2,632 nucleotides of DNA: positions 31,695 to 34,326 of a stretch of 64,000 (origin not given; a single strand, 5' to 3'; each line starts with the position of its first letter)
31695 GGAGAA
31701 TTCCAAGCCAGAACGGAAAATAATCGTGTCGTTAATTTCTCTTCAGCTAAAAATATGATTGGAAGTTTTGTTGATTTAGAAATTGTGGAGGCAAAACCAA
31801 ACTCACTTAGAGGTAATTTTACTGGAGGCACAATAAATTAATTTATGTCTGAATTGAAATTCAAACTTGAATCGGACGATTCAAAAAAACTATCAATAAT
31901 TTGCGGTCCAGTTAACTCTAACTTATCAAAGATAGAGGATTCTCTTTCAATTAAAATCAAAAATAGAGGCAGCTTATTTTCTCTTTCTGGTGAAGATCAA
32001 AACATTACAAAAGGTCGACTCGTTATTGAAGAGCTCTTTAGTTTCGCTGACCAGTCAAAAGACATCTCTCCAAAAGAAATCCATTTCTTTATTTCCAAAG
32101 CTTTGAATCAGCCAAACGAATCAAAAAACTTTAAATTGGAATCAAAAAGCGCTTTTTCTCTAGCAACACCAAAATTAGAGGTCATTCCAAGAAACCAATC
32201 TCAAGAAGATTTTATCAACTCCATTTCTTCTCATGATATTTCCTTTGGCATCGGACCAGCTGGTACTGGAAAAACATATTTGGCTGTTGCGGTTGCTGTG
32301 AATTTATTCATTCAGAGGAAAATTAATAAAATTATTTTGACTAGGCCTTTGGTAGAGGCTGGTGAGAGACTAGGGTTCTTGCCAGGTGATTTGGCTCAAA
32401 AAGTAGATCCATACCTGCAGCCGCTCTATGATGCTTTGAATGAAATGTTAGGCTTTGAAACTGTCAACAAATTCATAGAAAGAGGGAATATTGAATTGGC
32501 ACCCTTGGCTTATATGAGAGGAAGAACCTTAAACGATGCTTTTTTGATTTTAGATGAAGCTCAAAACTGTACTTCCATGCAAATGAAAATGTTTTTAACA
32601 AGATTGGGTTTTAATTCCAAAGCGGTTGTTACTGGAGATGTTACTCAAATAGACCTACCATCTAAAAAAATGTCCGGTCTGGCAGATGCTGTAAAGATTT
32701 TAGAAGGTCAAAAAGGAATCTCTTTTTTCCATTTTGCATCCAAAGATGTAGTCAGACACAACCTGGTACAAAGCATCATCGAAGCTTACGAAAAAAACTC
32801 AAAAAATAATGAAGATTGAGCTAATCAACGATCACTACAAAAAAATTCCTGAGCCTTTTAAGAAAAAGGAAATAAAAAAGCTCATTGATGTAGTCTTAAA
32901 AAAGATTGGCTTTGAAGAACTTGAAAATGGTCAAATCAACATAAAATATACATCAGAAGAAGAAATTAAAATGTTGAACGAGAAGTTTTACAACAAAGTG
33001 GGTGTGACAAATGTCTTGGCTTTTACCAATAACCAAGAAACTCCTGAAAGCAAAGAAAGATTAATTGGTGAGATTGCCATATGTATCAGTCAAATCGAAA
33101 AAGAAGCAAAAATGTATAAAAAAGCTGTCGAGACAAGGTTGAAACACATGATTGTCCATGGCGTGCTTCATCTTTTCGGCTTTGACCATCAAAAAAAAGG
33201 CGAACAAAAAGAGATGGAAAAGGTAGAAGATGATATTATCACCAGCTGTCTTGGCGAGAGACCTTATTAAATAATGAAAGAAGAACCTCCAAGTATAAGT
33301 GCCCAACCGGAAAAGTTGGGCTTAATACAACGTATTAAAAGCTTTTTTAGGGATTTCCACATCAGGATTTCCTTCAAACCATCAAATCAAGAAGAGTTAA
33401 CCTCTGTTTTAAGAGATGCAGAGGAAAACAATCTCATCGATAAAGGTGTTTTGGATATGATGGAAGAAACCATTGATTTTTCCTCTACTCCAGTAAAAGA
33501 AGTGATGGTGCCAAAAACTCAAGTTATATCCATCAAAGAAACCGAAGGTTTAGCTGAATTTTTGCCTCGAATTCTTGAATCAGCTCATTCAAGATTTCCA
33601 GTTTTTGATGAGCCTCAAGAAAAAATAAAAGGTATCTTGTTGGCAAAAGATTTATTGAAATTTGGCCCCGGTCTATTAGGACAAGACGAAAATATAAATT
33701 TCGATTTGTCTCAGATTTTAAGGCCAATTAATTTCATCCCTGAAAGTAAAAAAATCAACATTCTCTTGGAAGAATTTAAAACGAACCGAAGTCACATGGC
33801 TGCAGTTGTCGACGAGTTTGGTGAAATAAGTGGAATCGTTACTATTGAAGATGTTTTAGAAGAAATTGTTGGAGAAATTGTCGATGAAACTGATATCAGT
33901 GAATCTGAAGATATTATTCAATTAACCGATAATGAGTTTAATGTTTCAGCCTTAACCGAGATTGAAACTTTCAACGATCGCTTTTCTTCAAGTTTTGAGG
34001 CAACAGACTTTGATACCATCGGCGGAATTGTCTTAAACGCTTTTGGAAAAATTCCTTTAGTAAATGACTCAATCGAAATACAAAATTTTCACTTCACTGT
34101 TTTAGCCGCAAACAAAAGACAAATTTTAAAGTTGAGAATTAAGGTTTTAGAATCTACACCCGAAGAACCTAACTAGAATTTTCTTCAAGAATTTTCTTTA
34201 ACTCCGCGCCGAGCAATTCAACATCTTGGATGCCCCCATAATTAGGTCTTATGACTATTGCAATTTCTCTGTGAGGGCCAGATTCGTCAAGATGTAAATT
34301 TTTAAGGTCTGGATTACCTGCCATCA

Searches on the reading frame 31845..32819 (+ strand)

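Call 38: search_protein_families(library=pfam, max_evalue=0.00001, proteins=[window:31845-32819:+])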
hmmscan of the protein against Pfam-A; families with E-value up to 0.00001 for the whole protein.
window:31845-32819:+ (324 aa): 3 families
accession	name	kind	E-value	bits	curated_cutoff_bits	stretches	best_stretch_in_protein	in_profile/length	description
PF02562.22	PhoH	-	3e-95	318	27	1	113-316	2-205/205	PhoH-like protein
PF13604.12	AAA_30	-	4.5e-07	30.2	27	1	117-269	3-128/191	AAA domain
PF13245.12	AAA_19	-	6.2e-07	30.1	25.1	1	120-269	1-129/134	AAA domain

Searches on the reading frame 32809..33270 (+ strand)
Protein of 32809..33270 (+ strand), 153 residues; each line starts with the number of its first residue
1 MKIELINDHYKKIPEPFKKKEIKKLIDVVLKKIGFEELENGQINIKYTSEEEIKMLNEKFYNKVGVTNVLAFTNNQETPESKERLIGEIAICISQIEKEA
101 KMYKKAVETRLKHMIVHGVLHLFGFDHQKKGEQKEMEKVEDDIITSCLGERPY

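Call 37: search_protein_families(library=pfam, max_evalue=0.00001, proteins=[window:32809-33270:+])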
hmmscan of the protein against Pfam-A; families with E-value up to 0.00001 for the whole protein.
window:32809-33270:+ (153 aa): 1 family
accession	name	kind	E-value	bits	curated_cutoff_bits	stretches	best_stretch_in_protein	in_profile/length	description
PF02130.23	YbeY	-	3.2e-30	105.1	25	1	19-145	8-127/129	Endoribonuclease YbeY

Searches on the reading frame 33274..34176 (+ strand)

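Call 37: search_protein_families(library=pfam, max_evalue=0.00001, proteins=[window:33274-34176:+])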
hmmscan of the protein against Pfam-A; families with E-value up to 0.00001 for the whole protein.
window:33274-34176:+ (300 aa): 3 families
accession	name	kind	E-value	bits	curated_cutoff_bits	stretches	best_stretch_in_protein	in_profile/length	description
PF03471.22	CorC_HlyC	-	2.6e-19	69.4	27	1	216-291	2-79/81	Transporter associated domain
PF00571.33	CBS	-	5.1e-16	59.2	24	2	150-199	7-56/57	CBS domain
PF21917.1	NMB0537_N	-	4.1e-08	33.2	23.9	1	36-64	3-31/36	N-terminal region of NMB0537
